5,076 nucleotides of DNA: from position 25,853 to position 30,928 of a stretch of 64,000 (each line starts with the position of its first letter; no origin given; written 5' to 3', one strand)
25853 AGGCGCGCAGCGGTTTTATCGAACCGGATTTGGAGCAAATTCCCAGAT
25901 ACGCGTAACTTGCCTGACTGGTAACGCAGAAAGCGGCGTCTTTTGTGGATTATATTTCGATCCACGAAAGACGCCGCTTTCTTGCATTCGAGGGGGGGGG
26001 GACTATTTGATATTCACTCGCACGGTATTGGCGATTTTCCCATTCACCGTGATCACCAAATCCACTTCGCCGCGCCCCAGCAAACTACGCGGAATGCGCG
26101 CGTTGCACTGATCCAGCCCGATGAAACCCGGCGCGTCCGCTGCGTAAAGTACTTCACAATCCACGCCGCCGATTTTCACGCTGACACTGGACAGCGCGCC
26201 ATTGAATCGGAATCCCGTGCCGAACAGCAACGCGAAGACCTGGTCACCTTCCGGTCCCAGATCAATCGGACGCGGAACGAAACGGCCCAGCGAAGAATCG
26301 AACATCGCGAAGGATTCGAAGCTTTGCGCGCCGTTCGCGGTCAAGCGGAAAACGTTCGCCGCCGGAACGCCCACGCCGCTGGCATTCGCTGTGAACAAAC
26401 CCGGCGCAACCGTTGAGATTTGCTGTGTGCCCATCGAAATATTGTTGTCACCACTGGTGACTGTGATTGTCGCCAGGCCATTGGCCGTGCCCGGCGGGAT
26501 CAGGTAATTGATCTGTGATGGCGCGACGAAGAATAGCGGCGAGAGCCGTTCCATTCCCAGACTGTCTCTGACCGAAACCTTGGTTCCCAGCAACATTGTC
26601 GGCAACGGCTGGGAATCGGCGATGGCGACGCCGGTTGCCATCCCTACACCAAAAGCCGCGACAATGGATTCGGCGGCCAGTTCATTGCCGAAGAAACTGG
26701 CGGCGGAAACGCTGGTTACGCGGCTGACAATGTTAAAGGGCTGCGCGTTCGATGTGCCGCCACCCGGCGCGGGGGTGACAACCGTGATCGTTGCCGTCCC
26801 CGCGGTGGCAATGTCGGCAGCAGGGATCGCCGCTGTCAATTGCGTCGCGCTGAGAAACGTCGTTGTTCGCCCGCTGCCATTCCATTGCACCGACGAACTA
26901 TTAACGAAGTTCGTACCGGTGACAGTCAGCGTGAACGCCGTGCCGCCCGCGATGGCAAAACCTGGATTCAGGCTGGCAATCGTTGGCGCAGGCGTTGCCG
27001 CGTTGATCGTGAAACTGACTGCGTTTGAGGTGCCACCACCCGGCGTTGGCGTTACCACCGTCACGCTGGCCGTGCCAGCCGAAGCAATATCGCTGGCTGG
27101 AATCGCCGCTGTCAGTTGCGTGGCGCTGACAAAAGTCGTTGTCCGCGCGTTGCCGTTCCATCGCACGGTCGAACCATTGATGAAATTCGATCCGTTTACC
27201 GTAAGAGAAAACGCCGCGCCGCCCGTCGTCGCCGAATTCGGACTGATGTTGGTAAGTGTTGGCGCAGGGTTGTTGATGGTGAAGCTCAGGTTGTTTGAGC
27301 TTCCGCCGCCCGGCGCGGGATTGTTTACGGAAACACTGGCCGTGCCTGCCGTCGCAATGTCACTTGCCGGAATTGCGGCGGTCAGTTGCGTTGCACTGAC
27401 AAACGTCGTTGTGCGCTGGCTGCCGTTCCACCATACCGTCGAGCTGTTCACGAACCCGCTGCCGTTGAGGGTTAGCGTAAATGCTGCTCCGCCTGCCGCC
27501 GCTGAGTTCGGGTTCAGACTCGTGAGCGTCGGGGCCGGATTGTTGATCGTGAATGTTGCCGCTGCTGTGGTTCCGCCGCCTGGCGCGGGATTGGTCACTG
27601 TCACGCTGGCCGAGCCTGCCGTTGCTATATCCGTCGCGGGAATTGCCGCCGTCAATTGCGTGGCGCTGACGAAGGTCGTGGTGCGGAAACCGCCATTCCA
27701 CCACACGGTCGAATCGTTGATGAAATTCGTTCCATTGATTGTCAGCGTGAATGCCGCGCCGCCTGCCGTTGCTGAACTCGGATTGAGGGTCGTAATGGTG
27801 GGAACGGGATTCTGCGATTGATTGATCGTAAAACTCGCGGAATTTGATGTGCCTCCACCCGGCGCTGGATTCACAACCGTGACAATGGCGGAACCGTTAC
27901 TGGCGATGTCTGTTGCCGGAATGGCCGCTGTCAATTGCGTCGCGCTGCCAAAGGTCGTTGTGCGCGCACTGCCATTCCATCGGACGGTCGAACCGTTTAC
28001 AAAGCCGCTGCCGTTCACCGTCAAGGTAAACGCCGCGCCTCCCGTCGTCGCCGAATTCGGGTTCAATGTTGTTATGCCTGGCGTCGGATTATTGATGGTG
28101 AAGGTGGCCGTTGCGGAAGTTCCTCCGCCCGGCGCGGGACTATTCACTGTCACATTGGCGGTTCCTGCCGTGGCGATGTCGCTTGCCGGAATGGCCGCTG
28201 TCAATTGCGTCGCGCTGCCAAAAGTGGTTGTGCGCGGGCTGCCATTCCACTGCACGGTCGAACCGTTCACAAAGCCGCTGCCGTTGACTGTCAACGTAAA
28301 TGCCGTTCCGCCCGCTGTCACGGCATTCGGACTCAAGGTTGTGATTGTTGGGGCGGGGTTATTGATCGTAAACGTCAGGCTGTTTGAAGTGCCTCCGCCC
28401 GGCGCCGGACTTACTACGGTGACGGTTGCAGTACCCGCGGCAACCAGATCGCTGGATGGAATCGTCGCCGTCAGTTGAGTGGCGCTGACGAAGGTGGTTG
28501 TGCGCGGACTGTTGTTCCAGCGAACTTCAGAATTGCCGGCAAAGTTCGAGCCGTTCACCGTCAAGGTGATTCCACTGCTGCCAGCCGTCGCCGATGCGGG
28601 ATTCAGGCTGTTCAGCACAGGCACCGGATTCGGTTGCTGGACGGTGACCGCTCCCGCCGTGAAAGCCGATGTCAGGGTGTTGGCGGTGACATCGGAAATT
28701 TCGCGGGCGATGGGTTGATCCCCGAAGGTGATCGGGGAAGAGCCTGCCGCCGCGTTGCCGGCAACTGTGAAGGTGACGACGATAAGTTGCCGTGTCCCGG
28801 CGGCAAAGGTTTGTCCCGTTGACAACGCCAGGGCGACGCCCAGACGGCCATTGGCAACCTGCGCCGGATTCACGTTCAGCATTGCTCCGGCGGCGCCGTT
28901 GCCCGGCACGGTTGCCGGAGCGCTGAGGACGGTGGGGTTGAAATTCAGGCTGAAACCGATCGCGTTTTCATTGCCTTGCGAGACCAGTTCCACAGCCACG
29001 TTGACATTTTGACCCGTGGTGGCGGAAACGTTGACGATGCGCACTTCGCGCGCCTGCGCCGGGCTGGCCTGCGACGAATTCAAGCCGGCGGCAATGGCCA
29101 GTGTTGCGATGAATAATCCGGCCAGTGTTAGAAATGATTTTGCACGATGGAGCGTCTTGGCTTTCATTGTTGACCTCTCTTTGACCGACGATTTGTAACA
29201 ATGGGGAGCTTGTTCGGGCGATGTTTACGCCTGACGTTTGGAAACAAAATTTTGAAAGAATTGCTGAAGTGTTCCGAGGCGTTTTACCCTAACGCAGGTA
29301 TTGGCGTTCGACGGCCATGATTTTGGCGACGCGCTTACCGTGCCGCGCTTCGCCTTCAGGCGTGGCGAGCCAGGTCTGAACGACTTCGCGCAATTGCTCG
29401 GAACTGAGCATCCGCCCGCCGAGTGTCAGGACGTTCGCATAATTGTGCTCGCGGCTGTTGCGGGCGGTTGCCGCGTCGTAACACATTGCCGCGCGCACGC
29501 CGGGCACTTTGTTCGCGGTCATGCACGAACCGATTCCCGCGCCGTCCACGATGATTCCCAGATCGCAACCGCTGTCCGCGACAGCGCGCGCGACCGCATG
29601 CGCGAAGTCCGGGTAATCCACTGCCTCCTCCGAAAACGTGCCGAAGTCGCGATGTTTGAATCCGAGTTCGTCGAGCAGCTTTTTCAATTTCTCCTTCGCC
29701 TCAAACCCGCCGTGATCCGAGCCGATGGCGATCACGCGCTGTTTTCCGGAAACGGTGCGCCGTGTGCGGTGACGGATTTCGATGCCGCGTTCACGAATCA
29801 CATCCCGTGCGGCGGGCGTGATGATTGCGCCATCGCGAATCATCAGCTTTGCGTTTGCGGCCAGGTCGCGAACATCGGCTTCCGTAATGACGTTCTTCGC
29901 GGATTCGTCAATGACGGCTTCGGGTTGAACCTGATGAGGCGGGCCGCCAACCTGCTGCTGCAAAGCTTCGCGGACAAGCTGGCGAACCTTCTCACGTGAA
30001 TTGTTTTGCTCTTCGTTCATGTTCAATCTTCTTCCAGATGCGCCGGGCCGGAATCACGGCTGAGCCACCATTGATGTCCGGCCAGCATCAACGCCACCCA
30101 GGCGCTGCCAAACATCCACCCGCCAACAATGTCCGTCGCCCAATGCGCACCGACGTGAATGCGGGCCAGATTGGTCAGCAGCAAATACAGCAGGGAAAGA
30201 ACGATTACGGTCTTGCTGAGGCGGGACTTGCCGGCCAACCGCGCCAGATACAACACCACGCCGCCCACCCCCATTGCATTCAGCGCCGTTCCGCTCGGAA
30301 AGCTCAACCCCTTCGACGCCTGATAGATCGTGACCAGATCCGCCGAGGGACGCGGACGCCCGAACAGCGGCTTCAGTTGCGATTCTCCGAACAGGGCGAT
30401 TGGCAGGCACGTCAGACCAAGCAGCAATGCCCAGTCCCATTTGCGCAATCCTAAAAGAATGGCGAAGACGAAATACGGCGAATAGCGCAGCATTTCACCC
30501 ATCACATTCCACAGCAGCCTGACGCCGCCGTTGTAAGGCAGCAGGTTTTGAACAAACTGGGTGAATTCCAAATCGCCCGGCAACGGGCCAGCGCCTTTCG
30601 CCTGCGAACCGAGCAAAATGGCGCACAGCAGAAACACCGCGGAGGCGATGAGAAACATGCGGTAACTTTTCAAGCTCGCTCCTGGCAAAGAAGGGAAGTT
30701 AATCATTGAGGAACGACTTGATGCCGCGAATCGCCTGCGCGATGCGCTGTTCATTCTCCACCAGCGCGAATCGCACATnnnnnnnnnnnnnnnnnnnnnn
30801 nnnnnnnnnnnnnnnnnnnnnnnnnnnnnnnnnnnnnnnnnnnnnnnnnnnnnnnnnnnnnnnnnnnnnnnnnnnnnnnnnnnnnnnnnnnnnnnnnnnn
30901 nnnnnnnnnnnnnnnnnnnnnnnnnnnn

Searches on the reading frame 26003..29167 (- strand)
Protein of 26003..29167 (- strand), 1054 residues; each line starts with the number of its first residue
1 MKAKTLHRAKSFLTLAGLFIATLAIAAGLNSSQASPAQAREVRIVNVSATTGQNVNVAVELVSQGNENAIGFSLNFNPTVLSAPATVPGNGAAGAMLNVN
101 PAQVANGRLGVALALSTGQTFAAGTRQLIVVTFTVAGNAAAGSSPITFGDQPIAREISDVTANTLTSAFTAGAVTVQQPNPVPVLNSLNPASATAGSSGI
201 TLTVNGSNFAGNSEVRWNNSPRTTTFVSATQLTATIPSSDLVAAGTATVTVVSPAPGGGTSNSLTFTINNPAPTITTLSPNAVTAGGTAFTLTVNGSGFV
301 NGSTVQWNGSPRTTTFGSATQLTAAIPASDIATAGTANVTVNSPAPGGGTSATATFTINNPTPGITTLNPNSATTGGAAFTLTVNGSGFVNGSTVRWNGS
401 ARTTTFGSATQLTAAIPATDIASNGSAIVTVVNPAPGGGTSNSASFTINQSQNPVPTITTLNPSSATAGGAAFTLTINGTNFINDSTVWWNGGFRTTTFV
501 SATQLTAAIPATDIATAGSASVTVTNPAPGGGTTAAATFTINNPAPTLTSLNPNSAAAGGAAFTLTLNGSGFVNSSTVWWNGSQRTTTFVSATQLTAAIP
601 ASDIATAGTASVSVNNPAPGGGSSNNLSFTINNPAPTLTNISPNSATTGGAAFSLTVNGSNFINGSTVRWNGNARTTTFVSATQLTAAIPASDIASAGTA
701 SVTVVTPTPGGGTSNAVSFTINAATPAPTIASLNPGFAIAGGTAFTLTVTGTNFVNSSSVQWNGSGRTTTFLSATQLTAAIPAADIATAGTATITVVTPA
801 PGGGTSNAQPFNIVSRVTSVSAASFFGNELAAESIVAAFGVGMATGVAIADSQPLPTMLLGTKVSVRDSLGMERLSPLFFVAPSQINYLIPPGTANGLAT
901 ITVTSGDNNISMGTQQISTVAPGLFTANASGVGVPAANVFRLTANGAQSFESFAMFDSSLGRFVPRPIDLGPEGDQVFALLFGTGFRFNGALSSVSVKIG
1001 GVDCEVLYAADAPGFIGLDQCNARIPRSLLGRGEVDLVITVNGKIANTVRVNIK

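Call 15: search_protein_families(library=pfam, proteins=[window:26003-29167:-])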
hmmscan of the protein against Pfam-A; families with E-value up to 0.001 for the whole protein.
window:26003-29167:- (1054 aa): 2 families
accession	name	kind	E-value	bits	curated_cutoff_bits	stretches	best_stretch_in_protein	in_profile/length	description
PF01833.30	TIG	-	1.2e-61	205.1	20.9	7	546-631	1-84/84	IPT/TIG domain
PF20144.5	TIG_SUH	-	8.8e-20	71.1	24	0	546-606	2-59/94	TIG domain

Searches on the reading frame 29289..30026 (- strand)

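Call 15: search_protein_families(library=pfam, proteins=[window:29289-30026:-])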
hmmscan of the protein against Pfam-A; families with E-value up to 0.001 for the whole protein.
window:29289-30026:- (245 aa): 1 family
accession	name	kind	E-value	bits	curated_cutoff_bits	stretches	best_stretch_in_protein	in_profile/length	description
PF02502.23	LacAB_rpiB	-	2.1e-50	170.7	24.7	1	99-236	1-138/138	Ribose/Galactose Isomerase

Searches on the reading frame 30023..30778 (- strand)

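Call 15: search_protein_families(library=pfam, proteins=[window:30023-30778:-])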
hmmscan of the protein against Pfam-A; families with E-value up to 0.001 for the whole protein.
window:30023-30778:- (251 aa): 1 family
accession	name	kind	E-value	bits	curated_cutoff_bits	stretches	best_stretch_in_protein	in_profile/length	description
PF01569.27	PAP2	-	1.8e-14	54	27.2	1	122-237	6-127/130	PAP2 superfamily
